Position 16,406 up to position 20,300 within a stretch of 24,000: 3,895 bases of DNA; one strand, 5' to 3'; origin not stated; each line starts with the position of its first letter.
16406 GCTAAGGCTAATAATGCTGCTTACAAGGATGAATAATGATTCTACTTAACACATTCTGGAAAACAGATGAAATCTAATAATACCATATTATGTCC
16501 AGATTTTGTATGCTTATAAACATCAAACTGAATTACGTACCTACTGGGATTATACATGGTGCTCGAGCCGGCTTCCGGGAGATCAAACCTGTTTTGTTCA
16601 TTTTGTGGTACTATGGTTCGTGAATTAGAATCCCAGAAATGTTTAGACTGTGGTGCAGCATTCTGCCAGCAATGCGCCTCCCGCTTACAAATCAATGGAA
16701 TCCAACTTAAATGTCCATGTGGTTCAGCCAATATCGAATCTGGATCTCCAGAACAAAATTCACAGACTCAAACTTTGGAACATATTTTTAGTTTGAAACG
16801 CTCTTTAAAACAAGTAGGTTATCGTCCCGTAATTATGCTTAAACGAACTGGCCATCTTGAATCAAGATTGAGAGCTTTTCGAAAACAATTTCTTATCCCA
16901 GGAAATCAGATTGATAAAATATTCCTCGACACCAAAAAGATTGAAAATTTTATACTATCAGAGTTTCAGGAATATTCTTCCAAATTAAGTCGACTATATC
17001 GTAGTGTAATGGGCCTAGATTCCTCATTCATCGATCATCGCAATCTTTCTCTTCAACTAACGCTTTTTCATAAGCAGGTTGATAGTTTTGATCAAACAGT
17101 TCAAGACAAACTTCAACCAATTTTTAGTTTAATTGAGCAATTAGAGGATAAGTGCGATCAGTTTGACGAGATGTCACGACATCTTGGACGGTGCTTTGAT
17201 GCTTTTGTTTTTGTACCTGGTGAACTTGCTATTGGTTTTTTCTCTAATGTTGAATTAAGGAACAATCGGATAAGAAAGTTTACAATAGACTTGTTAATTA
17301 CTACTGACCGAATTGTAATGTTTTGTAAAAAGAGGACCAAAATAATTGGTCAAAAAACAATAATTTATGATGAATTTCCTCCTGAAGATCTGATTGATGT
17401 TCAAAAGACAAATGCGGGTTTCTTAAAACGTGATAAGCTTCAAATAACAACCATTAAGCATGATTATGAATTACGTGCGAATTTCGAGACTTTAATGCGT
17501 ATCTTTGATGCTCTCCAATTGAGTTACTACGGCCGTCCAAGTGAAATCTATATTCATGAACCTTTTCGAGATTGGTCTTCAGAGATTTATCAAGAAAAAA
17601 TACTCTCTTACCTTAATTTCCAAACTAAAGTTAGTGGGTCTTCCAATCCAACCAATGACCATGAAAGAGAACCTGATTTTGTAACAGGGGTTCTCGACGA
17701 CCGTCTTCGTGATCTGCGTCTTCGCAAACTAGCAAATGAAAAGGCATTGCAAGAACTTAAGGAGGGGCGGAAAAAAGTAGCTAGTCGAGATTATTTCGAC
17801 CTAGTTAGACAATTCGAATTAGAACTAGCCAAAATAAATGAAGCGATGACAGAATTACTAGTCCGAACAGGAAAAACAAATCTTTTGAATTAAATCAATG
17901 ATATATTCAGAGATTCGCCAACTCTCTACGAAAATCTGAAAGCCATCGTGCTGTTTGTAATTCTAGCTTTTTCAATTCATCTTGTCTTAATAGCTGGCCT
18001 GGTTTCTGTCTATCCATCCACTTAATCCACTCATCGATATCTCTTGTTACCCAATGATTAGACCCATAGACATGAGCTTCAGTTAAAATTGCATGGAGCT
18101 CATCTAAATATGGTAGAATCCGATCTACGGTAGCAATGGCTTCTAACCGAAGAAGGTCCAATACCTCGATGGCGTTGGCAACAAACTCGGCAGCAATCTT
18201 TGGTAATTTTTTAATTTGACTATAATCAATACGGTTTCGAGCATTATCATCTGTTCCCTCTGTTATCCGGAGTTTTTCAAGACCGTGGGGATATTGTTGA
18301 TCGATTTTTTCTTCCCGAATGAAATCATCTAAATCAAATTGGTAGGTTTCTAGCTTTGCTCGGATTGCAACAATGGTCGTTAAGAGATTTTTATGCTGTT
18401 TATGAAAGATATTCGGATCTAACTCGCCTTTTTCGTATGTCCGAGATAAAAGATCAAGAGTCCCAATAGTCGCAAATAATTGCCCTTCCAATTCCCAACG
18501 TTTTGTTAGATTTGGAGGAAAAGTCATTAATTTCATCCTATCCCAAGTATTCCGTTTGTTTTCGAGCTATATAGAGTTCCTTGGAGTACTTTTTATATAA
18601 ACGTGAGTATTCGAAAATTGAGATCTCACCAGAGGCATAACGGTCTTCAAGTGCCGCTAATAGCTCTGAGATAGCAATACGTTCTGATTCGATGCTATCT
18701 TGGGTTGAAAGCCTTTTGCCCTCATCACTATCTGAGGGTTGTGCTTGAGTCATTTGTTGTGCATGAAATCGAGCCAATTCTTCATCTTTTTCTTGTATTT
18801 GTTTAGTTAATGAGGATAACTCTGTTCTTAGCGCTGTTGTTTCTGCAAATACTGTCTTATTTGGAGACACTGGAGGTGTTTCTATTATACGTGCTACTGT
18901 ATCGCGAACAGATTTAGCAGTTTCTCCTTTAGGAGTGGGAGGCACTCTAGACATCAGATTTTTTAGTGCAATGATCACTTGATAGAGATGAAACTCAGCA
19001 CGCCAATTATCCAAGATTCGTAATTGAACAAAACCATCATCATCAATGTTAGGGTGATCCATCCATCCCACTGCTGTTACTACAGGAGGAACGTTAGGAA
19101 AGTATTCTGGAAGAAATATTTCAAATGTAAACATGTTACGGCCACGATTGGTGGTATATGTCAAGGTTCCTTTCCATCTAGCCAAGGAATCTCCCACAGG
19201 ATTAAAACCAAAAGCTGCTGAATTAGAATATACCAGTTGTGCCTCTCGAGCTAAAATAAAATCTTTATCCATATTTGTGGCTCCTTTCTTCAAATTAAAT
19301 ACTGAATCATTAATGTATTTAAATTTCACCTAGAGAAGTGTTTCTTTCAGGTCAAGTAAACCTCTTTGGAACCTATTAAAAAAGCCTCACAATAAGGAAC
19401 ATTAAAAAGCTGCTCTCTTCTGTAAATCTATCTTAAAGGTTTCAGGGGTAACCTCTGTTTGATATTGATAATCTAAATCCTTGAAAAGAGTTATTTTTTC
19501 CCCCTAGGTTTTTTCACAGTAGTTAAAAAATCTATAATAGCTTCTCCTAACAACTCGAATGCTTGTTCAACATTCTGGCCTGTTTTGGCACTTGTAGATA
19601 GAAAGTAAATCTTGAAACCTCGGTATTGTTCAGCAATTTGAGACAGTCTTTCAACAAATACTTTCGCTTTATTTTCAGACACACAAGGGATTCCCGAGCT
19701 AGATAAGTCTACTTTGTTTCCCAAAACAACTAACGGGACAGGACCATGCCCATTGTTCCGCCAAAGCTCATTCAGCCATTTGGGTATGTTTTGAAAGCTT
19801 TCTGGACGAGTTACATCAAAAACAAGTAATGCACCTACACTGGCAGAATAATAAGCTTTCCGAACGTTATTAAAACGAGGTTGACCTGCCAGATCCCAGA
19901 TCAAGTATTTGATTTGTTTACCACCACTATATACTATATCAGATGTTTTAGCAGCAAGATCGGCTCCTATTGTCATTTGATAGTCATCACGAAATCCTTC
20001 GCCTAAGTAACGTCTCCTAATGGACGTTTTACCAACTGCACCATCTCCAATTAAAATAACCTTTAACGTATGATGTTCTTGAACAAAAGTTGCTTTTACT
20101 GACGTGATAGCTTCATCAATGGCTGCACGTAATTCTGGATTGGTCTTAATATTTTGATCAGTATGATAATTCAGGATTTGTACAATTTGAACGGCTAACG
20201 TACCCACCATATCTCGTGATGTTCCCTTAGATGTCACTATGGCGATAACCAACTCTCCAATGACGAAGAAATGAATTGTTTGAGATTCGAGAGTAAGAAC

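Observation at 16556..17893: Unassigned Zn-finger / PH-GRAM(GLUE)-like / steadiness-box-like protein inside the ESCRT cluster: candidate missing adaptor subunit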

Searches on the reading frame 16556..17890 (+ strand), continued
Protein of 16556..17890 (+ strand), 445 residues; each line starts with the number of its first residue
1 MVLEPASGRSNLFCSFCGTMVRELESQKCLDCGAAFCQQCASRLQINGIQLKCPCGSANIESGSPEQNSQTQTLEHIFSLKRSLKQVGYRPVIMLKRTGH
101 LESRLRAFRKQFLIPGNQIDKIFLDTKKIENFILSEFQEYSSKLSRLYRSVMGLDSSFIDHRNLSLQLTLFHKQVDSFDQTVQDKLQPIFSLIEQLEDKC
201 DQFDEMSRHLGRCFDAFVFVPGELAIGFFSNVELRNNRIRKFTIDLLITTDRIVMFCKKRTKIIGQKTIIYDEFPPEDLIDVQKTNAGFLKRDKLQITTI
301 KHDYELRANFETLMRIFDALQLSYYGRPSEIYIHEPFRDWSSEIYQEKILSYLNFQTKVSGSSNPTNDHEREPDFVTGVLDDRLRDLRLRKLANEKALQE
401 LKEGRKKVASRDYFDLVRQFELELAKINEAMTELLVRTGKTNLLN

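Call 67: find_homologous_proteins(query=A6, max_evalue=0.01)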
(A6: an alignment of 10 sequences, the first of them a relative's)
Query A6 (10 sequences) (437 aa, profile of the alignment): 4 proteins with E <= 0.01 among 8000 candidates.
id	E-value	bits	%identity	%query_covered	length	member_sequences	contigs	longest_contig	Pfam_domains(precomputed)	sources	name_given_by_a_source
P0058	6.8e-130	452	100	100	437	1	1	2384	-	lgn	-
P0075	3.1e-122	427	90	100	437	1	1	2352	-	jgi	-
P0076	1.8e-116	408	84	98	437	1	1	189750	-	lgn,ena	-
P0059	2.2e-103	365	22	48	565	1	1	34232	-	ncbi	-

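Call 68: find_encoding_contigs(protein=P0076, flank=10000, max_places=1)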
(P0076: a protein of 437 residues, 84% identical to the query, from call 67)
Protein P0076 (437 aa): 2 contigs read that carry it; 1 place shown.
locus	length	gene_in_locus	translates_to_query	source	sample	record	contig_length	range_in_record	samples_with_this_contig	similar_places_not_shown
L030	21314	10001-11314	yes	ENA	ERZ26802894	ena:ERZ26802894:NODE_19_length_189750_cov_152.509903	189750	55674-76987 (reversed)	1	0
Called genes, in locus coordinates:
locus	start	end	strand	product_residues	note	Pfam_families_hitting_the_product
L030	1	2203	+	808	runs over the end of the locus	PF00009:GTP_EFTU, PF22042:EF-G_D2, PF03144:GTP_EFTU_D2, PF14492:EFG_III, PF03764:EFG_IV, PF00679:EFG_C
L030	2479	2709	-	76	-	-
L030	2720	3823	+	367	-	PF13610:DDE_Tnp_IS240 (weak)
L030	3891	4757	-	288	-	PF14801:TrmI-like_N, PF01596:Methyltransf_3 (weak), PF08704:GCD14, PF01135:PCMT, PF02353:CMAS (weak), PF01209:Ubie_methyltran (weak), PF13847:Methyltransf_31, PF13649:Methyltransf_25, +5 more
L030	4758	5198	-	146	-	-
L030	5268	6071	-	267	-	PF05871:ESCRT-II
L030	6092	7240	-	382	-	PF04212:MIT, PF05496:RuvB_N (weak), PF00004:AAA, PF17862:AAA_lid_3, PF09336:Vps4_C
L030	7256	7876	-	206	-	PF03357:Snf7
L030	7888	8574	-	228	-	-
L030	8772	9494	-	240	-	PF04157:EAP30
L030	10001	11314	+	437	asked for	-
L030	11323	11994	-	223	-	-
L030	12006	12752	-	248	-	PF00179:UQ_con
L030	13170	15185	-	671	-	PF07282:Cas12f1-like_TNB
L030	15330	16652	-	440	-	-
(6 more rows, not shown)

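Call 69: find_encoding_contigs(protein=P0066, flank=10000, max_places=1)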
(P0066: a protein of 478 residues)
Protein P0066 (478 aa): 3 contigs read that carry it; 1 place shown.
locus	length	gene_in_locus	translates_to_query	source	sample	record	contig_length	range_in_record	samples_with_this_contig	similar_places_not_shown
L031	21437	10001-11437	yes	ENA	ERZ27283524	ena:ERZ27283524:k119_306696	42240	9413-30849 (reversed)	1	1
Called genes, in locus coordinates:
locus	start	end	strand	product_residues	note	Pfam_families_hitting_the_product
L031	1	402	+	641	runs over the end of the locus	PF17214:KH_TffA, PF00753:Lactamase_B, PF16661:Lactamase_B_6, PF23023:Anti-Pycsar_Apyc1 (weak), PF12706:Lactamase_B_2 (weak), PF10996:Beta-Casp, PF07521:RMMBL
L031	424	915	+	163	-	PF01472:PUA, PF26292:PUA_elF2D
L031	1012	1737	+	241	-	PF00149:Metallophos, PF12850:Metallophos_2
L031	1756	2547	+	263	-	PF01026:TatD_DNase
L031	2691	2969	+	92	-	-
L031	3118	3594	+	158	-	-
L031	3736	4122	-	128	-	-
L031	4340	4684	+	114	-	-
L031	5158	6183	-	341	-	-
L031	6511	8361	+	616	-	PF13522:GATase_6, PF13537:GATase_7, PF01380:SIS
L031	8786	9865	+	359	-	PF18093:Trm5_N (weak), PF25133:TYW2_N_2, PF02475:TRM5-TYW2_MTfase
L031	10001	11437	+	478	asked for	-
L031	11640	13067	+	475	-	PF02878:PGM_PMM_I, PF02879:PGM_PMM_II, PF02880:PGM_PMM_III, PF00408:PGM_PMM_IV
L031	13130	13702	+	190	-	PF00011:HSP20 (weak), PF17886:ArsA_HSP20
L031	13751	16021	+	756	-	PF02359:CDC48_N, PF02933:CDC48_2, PF13207:AAA_17 (faint), PF00004:AAA, PF05496:RuvB_N (weak), PF07728:AAA_5 (weak), PF17862:AAA_lid_3, PF00004:AAA, +19 more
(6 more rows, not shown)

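Call 81: search_protein_families(library=ncbifam, proteins=[window:16556-17890:+], max_evalue=1)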
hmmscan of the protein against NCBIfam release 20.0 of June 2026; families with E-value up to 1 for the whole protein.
window:16556-17890:+ (445 aa): 0 families

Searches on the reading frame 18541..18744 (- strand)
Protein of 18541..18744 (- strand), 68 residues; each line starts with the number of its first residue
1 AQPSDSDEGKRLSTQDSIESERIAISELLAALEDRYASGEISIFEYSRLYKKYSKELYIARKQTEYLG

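Call 83: search_solved_structures(query=A7, max_evalue=10, show_alignments=4)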
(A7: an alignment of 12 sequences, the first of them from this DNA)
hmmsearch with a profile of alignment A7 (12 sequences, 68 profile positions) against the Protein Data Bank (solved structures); distinct sequences matched with E-value up to 10: 7.
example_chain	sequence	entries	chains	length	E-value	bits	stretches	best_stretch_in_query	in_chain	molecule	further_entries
8imi_0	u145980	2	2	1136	0.023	17.7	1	4-52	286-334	ApcE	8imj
8ev8_A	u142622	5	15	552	0.33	14.1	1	24-58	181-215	Cyclic nucleotide-gated cation channel alpha-3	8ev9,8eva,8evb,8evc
8wql_BB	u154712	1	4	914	0.43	13.7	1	24-48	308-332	LCM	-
8etp_A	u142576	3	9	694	0.47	13.6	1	24-58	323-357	Cyclic nucleotide-gated cation channel alpha-3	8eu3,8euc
7rhs_A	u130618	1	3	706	0.48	13.5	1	24-58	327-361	Cyclic nucleotide-gated cation channel alpha-3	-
9wg7_N2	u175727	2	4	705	1.6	11.9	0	24-48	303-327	Phycobiliprotein ApcE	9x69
7eyd_09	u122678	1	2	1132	1.9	11.6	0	29-58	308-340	Phycobiliprotein ApcE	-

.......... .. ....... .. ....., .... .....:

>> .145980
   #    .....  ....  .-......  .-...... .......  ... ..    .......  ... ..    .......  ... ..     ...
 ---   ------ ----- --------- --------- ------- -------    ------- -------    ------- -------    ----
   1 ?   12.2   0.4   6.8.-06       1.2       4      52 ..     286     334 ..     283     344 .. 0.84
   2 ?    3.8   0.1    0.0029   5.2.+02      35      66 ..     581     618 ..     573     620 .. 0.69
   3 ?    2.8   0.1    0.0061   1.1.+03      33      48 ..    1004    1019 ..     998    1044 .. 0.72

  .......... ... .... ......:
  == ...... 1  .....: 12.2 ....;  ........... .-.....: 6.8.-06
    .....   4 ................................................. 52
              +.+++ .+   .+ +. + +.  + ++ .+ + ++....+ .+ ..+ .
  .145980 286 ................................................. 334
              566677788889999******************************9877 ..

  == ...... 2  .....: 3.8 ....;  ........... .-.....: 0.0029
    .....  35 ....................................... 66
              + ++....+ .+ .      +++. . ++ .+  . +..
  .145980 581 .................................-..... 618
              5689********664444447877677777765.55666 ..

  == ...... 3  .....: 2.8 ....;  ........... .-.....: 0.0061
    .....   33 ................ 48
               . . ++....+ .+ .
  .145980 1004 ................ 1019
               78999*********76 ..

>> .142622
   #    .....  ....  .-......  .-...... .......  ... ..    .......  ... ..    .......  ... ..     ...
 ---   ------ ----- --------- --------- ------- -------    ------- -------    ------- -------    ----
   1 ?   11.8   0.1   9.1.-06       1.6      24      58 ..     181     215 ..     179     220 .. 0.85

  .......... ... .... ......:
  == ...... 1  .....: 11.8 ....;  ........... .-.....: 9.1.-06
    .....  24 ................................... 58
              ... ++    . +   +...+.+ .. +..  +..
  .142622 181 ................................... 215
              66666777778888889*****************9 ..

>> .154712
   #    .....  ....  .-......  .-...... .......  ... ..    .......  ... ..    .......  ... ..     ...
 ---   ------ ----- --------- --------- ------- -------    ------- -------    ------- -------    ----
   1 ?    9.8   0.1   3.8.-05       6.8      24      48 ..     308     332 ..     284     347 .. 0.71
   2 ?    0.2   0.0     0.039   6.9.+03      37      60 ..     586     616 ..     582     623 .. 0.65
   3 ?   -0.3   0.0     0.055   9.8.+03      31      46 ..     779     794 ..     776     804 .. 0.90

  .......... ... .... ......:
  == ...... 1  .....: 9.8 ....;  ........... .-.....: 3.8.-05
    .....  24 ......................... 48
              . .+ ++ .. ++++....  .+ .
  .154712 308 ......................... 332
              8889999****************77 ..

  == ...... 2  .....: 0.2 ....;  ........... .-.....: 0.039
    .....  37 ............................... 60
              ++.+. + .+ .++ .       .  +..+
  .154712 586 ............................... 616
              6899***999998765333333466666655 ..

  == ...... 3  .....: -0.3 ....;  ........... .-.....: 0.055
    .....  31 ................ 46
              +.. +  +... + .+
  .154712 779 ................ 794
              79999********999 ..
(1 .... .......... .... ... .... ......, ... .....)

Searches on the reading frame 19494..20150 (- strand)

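Call 86: search_protein_families(library=pfam, proteins=[window:19494-20150:-], max_evalue=0.001)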
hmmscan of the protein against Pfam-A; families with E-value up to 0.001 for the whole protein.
window:19494-20150:- (219 aa): 5 families
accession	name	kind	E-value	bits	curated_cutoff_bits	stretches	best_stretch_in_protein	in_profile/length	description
PF00071.28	Ras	-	3.2e-42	144.3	21.6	1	30-205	1-160/162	Ras family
PF08477.19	Roc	-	3.9e-29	101.7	27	1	30-148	1-119/119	Ras of Complex, Roc, domain of DAPkinase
PF00025.27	Arf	-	5.2e-14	52.5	22.3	1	18-203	4-172/174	ADP-ribosylation factor family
PF00009.33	GTP_EFTU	-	2.2e-05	24.6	26.5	1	73-202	62-183/188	Elongation factor Tu GTP binding domain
PF04670.18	Gtr1_RagA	-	2.9e-05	24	22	1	30-185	1-157/232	Gtr1/RagA G protein conserved region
